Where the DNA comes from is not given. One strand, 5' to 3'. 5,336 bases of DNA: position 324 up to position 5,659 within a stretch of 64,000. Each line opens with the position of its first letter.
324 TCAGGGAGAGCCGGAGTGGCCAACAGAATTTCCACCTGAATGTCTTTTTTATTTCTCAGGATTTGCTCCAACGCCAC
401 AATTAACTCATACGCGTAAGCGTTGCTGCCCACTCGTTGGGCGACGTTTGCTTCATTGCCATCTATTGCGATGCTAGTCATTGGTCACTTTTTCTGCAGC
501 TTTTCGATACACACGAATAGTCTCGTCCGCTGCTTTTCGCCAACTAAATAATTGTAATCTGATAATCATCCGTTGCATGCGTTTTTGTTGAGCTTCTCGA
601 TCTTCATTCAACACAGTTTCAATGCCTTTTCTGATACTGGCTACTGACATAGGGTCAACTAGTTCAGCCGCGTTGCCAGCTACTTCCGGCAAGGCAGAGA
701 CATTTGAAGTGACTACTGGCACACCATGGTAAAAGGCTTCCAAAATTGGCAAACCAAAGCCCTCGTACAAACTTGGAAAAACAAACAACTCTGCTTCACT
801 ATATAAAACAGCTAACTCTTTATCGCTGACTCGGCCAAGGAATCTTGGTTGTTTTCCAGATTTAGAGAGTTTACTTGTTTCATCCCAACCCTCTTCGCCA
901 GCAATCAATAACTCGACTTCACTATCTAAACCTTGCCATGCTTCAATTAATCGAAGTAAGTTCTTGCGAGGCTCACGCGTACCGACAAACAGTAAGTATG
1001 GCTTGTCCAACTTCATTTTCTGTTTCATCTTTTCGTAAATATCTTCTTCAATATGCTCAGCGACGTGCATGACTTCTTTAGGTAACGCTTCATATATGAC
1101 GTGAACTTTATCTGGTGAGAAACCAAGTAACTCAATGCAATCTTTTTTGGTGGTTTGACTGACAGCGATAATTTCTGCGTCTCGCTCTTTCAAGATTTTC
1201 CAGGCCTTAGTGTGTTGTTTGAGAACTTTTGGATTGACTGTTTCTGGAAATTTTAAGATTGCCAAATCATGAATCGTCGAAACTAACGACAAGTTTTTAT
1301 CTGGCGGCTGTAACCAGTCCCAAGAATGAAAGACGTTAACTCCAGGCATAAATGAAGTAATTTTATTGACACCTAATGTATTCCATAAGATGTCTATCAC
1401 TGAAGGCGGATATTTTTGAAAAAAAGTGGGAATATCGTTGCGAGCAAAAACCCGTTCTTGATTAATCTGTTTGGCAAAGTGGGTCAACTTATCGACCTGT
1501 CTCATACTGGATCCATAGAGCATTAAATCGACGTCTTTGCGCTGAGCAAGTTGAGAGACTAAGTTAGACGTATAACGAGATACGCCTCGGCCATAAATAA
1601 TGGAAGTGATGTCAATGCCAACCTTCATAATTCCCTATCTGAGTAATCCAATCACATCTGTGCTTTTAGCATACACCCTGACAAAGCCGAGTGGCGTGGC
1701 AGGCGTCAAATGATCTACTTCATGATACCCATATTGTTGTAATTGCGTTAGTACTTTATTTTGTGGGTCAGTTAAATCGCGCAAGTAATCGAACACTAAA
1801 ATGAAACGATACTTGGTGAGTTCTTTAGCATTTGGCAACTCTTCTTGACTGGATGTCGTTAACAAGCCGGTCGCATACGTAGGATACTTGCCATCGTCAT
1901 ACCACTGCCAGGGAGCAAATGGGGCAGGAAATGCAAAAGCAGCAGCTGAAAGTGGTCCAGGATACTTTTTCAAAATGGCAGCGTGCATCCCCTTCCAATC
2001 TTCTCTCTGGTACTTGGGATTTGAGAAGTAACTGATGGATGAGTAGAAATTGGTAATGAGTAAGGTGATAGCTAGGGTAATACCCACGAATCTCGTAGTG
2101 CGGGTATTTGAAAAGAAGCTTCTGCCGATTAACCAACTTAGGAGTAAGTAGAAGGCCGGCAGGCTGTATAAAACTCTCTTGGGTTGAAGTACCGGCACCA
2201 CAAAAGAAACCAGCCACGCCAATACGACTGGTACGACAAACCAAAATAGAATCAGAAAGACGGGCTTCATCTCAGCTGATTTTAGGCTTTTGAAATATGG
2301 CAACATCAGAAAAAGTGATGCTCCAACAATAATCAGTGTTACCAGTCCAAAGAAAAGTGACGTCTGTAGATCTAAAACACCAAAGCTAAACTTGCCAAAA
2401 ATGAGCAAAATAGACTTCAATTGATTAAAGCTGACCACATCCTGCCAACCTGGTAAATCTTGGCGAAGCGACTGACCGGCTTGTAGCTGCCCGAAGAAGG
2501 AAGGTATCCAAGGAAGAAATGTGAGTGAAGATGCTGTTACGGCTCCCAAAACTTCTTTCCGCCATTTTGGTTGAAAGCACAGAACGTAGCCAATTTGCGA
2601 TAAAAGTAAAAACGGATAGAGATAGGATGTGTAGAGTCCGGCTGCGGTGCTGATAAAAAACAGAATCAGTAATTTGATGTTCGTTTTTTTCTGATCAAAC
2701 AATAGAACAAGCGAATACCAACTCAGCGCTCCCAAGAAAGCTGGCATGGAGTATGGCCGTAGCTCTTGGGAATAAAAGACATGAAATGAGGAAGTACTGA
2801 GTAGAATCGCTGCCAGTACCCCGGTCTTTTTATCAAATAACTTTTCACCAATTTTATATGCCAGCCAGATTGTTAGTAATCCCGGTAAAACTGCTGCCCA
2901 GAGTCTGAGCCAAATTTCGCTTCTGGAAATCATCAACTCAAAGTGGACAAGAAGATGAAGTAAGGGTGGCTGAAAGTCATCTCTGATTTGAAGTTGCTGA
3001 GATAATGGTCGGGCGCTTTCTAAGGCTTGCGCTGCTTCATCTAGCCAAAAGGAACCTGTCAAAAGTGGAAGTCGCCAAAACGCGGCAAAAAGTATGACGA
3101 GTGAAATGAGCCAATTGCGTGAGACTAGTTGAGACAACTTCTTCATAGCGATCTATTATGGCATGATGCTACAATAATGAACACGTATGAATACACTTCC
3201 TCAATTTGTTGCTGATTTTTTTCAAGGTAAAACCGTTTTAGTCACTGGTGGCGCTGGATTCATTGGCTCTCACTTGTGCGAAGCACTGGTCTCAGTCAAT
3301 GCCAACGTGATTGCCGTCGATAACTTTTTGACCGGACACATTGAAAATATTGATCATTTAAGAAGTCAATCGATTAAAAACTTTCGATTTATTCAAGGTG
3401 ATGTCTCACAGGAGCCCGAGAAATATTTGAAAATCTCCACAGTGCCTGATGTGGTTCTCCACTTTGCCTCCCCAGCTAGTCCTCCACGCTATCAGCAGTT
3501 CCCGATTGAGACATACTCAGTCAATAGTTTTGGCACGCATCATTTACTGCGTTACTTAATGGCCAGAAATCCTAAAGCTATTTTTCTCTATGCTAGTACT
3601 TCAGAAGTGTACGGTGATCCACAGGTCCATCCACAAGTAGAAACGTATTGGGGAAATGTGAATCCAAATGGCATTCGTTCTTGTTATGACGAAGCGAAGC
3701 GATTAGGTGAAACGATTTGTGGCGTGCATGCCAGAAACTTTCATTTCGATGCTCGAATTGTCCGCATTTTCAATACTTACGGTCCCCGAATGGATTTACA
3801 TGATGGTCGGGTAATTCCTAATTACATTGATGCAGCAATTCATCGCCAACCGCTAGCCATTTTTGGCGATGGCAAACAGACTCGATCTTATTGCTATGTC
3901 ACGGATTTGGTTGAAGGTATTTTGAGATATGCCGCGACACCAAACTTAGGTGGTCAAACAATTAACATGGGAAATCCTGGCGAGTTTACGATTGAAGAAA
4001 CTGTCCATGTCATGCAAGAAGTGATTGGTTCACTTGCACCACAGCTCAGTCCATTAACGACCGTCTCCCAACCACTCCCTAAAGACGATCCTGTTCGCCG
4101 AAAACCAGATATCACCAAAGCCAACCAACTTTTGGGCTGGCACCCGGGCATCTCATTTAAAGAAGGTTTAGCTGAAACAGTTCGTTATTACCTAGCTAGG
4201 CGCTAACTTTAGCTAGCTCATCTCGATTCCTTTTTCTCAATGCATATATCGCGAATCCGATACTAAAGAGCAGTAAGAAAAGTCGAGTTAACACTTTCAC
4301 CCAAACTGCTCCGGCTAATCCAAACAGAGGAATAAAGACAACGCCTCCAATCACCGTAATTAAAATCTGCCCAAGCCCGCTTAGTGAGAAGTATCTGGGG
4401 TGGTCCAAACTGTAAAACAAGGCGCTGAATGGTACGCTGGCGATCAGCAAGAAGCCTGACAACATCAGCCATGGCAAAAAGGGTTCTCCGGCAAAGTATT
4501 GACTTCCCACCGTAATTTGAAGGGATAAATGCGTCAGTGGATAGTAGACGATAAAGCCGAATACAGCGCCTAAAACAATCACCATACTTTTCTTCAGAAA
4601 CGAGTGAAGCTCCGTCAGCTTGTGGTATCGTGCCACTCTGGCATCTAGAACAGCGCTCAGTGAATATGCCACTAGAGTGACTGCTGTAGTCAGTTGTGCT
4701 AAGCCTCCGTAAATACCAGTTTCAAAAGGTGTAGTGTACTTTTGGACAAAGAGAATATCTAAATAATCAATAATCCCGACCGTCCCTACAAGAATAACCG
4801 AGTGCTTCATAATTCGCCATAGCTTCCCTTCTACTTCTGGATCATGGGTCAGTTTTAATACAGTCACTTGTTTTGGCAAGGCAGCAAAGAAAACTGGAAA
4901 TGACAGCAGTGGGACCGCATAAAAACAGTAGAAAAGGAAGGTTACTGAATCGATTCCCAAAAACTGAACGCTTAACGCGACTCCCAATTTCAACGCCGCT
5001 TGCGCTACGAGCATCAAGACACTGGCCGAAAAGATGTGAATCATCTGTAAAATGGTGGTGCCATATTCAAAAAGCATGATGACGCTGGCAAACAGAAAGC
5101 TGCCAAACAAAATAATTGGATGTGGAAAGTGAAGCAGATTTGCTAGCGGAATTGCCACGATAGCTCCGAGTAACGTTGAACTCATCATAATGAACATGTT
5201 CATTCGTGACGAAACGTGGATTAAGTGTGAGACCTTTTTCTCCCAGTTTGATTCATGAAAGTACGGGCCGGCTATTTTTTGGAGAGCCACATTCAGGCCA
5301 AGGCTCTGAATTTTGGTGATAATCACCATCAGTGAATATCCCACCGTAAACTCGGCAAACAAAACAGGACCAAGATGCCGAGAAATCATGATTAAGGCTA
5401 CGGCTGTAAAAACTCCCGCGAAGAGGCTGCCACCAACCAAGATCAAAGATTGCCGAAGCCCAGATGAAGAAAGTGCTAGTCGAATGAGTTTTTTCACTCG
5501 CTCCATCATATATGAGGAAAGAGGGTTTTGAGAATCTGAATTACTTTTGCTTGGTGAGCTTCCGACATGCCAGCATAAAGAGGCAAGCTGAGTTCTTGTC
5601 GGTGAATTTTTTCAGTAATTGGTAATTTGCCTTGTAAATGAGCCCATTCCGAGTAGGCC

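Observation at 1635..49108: Extreme expansion of GT-C-type polytopic membrane glycosyltransferases (about 15 genes, seven PMT_2/ArnT-like)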

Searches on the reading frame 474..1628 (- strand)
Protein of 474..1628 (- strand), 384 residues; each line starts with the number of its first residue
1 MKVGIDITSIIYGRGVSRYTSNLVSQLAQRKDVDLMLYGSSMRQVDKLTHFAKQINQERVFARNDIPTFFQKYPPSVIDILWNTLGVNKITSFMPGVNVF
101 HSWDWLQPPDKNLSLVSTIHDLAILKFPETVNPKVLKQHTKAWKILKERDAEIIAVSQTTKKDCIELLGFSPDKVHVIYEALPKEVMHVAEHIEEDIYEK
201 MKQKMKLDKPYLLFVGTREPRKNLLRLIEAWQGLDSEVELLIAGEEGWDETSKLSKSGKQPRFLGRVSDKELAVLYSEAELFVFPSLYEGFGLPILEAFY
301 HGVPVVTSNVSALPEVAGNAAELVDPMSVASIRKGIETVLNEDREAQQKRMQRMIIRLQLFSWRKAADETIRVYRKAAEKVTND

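Call 3: search_protein_families(library=pfam, proteins=[window:474-1628:-], max_evalue=0.01)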
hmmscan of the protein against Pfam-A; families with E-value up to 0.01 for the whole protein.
window:474-1628:- (384 aa): 5 families
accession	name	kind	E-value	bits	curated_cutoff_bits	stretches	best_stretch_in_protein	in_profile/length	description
PF00534.26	Glycos_transf_1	-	3.6e-31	108.5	26.4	1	202-348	8-162/172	Glycosyl transferases group 1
PF13692.12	Glyco_trans_1_4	-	1e-26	94.3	27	1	210-341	2-141/142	Glycosyl transferases group 1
PF13439.12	Glyco_transf_4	-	1.2e-09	38.8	28.5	1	15-179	3-163/170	Glycosyltransferase Family 4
PF20706.3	GT4-conflict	-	5.9e-09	35.8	26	1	269-368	272-383/385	Family 4 Glycosyltransferase in conflict systems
PF13524.12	Glyco_trans_1_2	-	0.00019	21.8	25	1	226-354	4-126/144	Glycosyl transferase-like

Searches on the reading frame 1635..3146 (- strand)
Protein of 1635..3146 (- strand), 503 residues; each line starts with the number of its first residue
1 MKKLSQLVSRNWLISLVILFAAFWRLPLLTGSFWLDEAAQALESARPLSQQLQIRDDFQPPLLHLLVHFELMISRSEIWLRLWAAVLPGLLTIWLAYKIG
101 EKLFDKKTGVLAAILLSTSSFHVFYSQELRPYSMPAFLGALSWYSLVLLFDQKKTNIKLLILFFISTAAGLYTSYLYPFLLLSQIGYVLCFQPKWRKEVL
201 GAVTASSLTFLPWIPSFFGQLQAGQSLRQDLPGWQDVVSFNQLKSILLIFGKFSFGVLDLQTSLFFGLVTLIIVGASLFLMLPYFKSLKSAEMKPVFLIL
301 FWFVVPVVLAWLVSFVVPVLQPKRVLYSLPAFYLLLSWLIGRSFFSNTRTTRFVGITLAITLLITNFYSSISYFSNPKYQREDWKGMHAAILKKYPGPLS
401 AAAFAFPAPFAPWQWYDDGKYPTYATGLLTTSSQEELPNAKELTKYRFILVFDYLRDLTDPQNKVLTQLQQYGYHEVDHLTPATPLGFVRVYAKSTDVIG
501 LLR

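Call 3: search_protein_families(library=pfam, proteins=[window:1635-3146:-], max_evalue=0.01)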
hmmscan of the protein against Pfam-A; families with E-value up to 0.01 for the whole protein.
window:1635-3146:- (503 aa): 1 family
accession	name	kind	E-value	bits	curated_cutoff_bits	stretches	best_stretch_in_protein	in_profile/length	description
PF13231.12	PMT_2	-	8.2e-11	42.8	26.1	1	59-204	2-148/160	Dolichyl-phosphate-mannose-protein mannosyltransferase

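Call 13: search_protein_families(library=ncbifam, proteins=[window:1635-3146:-], max_evalue=1)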
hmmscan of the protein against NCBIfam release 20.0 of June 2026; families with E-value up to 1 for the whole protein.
window:1635-3146:- (503 aa): 1 family
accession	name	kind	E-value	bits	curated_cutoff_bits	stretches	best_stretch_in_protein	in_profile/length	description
TIGR04154.1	archaeo_STT3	subfamily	1.1e-05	24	450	1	78-125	95-142/831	oligosaccharyl transferase, archaeosortase A system-associated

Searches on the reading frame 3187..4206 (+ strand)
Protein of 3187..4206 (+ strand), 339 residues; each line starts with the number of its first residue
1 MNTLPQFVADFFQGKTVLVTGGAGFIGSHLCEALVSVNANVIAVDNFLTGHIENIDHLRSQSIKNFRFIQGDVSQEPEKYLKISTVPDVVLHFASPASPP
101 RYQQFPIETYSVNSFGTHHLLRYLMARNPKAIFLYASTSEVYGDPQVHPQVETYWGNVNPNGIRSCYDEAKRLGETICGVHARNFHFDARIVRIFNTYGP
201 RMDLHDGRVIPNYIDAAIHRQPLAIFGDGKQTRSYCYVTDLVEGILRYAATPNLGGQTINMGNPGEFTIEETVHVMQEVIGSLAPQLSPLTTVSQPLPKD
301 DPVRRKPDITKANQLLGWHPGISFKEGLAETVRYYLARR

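Call 3: search_protein_families(library=pfam, proteins=[window:3187-4206:+], max_evalue=0.01)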
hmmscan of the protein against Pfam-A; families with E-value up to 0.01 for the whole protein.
window:3187-4206:+ (339 aa): 8 families
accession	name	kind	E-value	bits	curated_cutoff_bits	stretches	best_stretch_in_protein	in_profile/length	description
PF01370.27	Epimerase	-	5.3e-50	170.5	20.9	1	17-262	1-240/240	NAD dependent epimerase/dehydratase family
PF16363.11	GDP_Man_Dehyd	-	2.3e-49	169.1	27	1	18-331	1-332/332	GDP-mannose 4,6 dehydratase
PF01073.25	3Beta_HSD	-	2e-13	50.4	22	1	18-242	1-222/280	3-beta hydroxysteroid dehydrogenase/isomerase family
PF02719.21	Polysacc_synt_2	-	1.5e-08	34.6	20.2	1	17-130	1-121/293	Polysaccharide biosynthesis protein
PF04321.23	RmlD_sub_bind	-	6.5e-08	32.4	27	1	16-333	2-283/287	RmlD substrate binding domain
PF07993.18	NAD_binding_4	-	9e-08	32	20.1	1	19-194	1-204/258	Male sterility protein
PF00106.31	adh_short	-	1.4e-05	25.1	26.6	1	15-77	1-62/195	short chain dehydrogenase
PF08659.16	KR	-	0.008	16.6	22.6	0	16-76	2-65/180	KR domain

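Call 60: search_protein_families(library=ncbifam, proteins=[window:3187-4206:+], max_evalue=1e-8)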
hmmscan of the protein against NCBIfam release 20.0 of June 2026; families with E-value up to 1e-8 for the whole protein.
window:3187-4206:+ (339 aa): 15 families
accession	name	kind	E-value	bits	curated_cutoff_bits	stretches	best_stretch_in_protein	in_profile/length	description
TIGR01181.1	dTDP_gluc_dehyt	equivalog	2e-39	135.6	365.1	1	17-337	2-313/321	dTDP-glucose 4,6-dehydratase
NF011728.1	PRK15181.1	equivalog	8e-38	130.3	760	1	14-337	15-339/348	Vi polysaccharide biosynthesis UDP-N-acetylglucosaminuronic acid C-4 epimerase TviC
TIGR04180.1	EDH_00030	hypoth_equivalog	8.5e-36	123.5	475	1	17-321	1-295/297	NAD-dependent 4,6-dehydratase LegB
TIGR01179.1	galE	equivalog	4.1e-32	111.3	262.3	1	17-322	2-311/332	UDP-glucose 4-epimerase GalE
NF007582.0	PRK10217.1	equivalog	6.6e-26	91.2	698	1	15-338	2-334/355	dTDP-glucose 4,6-dehydratase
NF005998.1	PRK08125.1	equivalog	1.6e-24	86.3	777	1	14-335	315-649/649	bifunctional UDP-4-amino-4-deoxy-L-arabinose formyltransferase/UDP-glucuronic acid oxidase ArnA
NF008872.0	PRK11908.1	equivalog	4.9e-24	85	294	1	15-337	2-337/349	bifunctional UDP-4-keto-pentose/UDP-xylose synthase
NF007490.0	PRK10084.1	subfamily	3.1e-23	82.3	649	1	17-338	3-337/361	dTDP-glucose 4,6-dehydratase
NF007956.0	PRK10675.1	subfamily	2.3e-20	73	394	1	16-247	2-245/338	UDP-glucose 4-epimerase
TIGR02622.1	CDP_4_6_dhtase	equivalog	1.5e-19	70.4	278.45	1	11-336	1-331/352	CDP-glucose 4,6-dehydratase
TIGR02197.1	heptose_epim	equivalog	2.5e-15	56.5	274.6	1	17-263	1-243/316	ADP-glyceromanno-heptose 6-epimerase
NF043036.1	ErythonDh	equivalog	1e-13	51.2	325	1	17-194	3-176/321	D-erythronate dehydrogenase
NF047922.1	GDPFucSynFcl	equivalog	3.6e-13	49.6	500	1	15-337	3-303/308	GDP-L-fucose synthase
NF041015.1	UDPsulfquin_syn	equivalog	7.1e-11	41.7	575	0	16-148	2-154/384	UDP-sulfoquinovose synthase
NF042422.1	oxyalk_red_OleD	equivalog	3.2e-09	36.6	580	0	17-243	3-209/329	2-alkyl-3-oxoalkanoate reductase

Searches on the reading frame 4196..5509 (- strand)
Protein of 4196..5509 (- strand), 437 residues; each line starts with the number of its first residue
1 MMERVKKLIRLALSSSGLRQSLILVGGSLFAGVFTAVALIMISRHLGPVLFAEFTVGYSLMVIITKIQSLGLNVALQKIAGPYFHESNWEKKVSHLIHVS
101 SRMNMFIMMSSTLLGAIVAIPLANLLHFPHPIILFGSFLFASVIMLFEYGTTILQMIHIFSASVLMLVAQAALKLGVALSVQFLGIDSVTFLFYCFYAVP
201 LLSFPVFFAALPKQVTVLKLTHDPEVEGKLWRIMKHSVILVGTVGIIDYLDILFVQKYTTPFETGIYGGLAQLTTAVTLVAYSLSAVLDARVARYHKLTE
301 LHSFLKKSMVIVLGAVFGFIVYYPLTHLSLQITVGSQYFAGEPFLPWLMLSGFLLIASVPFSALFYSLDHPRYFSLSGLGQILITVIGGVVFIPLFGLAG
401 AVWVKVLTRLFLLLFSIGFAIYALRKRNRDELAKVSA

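Call 3: search_protein_families(library=pfam, proteins=[window:4196-5509:-], max_evalue=0.01)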
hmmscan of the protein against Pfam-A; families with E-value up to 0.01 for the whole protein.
window:4196-5509:- (437 aa): 0 families

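Call 12: search_protein_families(library=pfam, proteins=[window:4196-5509:-], max_evalue=10)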
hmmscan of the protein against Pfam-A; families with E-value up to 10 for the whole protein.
window:4196-5509:- (437 aa): 1 family
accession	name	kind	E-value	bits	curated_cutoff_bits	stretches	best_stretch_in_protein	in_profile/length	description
PF01943.22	Polysacc_synt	-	0.26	11.1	28.2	2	247-419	18-187/274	Polysaccharide biosynthesis protein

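Call 13: search_protein_families(library=ncbifam, proteins=[window:4196-5509:-], max_evalue=1)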
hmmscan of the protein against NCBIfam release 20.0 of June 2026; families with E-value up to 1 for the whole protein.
window:4196-5509:- (437 aa): 0 families

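Call 62: search_solved_structures(query=window:4196-5509:-, max_evalue=10)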
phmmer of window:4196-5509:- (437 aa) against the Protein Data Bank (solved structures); distinct sequences matched with E-value up to 10: 1.
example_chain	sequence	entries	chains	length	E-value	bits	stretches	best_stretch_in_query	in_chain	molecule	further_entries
1fb5_A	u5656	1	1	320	1.5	11.1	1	276-363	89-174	ORNITHINE TRANSCARBAMOYLASE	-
